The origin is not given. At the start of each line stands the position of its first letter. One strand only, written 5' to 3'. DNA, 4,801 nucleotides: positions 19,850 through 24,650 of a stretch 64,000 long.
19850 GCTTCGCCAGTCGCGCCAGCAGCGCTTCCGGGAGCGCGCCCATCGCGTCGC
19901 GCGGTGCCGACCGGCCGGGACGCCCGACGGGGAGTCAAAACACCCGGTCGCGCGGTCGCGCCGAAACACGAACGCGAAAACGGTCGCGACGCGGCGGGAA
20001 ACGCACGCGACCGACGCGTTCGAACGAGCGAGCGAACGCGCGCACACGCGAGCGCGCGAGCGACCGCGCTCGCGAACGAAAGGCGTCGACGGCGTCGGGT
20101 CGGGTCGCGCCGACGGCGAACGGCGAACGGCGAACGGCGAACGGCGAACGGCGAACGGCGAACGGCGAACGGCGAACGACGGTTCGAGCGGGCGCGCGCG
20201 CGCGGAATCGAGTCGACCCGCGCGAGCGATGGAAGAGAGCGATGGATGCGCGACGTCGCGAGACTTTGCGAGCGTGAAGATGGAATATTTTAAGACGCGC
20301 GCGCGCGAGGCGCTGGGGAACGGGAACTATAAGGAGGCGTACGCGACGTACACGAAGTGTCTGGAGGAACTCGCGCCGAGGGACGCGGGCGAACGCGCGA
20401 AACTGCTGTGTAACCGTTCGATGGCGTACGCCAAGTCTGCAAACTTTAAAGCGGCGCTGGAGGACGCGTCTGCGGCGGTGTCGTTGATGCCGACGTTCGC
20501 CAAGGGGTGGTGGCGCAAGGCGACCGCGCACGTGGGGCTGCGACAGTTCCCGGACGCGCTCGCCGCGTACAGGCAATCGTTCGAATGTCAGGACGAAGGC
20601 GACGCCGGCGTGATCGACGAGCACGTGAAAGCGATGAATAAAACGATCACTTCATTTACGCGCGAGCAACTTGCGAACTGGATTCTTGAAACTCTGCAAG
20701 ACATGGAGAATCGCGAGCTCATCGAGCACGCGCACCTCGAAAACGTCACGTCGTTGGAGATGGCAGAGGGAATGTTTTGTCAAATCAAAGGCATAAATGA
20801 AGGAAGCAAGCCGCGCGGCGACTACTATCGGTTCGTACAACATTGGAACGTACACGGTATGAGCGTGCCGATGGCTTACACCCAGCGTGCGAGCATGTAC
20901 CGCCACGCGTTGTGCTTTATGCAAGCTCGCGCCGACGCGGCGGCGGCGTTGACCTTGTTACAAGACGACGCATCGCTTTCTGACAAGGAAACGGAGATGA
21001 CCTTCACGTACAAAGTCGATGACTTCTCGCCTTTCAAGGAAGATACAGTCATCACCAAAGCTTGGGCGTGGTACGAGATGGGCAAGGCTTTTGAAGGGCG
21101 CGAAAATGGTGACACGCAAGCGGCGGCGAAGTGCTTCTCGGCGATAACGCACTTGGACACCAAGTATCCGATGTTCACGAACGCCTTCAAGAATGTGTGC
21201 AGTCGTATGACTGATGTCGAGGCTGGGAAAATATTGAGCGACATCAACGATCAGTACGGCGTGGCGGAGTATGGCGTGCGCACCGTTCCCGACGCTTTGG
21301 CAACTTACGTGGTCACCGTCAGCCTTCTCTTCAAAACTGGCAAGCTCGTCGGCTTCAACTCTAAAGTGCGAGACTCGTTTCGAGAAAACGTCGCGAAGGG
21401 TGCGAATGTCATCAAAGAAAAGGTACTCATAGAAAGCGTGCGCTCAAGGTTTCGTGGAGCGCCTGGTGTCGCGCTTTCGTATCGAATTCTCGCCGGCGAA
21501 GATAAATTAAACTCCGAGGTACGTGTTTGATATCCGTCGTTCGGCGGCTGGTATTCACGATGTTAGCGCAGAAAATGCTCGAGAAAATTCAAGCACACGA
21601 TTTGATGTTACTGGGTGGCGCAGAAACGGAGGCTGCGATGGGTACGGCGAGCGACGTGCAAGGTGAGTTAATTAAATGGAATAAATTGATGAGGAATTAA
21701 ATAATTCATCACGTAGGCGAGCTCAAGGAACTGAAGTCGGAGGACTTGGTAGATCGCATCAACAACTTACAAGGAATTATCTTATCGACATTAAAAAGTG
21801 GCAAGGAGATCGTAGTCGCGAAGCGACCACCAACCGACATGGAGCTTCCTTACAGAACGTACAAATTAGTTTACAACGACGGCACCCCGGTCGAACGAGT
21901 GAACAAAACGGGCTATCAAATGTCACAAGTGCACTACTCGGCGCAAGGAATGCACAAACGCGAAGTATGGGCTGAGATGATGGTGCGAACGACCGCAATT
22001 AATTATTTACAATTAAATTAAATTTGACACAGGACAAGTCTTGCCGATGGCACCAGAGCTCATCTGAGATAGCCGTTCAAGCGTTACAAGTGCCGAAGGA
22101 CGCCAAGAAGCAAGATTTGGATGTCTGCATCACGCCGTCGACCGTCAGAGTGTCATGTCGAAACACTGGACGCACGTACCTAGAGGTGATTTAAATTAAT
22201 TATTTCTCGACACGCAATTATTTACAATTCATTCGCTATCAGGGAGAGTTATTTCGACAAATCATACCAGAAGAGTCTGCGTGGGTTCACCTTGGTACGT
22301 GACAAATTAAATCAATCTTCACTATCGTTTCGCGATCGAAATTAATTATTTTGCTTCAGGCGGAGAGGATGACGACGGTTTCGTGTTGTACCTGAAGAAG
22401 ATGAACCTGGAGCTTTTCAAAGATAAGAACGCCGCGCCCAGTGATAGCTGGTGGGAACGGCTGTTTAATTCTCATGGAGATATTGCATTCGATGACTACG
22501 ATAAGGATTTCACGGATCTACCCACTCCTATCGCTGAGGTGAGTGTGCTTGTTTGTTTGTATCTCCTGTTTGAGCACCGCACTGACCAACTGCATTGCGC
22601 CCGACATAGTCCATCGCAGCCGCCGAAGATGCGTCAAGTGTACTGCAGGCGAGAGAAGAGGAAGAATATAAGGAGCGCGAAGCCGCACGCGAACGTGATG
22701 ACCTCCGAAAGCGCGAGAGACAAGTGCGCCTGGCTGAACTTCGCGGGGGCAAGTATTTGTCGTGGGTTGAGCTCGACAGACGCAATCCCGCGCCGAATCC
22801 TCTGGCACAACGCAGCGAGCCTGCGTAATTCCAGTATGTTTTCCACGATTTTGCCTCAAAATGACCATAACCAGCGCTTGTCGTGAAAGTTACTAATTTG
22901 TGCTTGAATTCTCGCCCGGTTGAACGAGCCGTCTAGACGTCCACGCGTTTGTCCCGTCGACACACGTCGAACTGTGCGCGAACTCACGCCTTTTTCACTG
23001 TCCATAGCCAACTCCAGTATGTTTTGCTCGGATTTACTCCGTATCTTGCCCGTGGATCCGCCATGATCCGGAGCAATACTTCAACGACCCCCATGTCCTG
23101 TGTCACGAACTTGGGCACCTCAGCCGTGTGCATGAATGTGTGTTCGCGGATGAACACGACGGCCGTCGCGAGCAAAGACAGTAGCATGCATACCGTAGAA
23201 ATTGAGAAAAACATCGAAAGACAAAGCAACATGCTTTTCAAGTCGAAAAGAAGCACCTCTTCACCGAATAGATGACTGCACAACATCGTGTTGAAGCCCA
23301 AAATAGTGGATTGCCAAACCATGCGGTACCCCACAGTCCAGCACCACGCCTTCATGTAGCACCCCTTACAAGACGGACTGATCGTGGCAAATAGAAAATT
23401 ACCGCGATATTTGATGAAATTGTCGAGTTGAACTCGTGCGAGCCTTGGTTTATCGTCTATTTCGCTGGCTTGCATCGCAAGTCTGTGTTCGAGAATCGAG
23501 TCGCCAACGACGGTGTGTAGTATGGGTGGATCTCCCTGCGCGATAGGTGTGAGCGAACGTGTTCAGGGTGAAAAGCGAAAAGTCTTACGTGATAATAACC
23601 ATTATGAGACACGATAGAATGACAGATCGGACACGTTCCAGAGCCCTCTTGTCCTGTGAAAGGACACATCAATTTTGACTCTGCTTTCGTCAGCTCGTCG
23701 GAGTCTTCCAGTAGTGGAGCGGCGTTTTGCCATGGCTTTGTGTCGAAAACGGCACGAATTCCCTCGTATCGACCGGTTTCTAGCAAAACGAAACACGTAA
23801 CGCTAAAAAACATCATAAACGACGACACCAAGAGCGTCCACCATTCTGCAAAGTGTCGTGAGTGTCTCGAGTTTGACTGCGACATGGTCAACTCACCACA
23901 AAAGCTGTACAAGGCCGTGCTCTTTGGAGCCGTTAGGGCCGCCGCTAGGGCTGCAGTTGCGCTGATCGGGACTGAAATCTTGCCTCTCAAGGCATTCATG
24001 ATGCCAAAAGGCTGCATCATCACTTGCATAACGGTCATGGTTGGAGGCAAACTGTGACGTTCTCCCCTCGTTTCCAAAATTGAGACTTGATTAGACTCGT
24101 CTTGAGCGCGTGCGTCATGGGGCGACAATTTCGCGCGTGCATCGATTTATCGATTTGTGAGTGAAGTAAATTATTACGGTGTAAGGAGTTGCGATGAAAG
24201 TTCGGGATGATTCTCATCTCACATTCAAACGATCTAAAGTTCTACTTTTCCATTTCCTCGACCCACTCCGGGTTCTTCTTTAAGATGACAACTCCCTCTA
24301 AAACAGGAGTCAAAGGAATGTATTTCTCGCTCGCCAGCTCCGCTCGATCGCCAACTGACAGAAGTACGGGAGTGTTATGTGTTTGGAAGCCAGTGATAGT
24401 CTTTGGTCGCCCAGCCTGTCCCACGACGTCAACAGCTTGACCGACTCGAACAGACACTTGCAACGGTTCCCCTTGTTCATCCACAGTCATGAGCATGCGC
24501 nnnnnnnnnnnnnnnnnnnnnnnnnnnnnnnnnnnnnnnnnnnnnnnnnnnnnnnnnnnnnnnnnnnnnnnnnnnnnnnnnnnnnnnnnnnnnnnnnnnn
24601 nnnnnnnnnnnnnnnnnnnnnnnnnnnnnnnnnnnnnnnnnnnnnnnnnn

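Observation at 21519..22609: Family of very short (50-71 nt) AT-rich introns sharing an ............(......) core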

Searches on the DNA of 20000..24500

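Call 66: search_rna_families(source=window, start=20000, end=24500, threshold=evalue, max_evalue=1)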
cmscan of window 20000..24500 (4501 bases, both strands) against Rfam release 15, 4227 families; matches with E-value up to 1: 0.
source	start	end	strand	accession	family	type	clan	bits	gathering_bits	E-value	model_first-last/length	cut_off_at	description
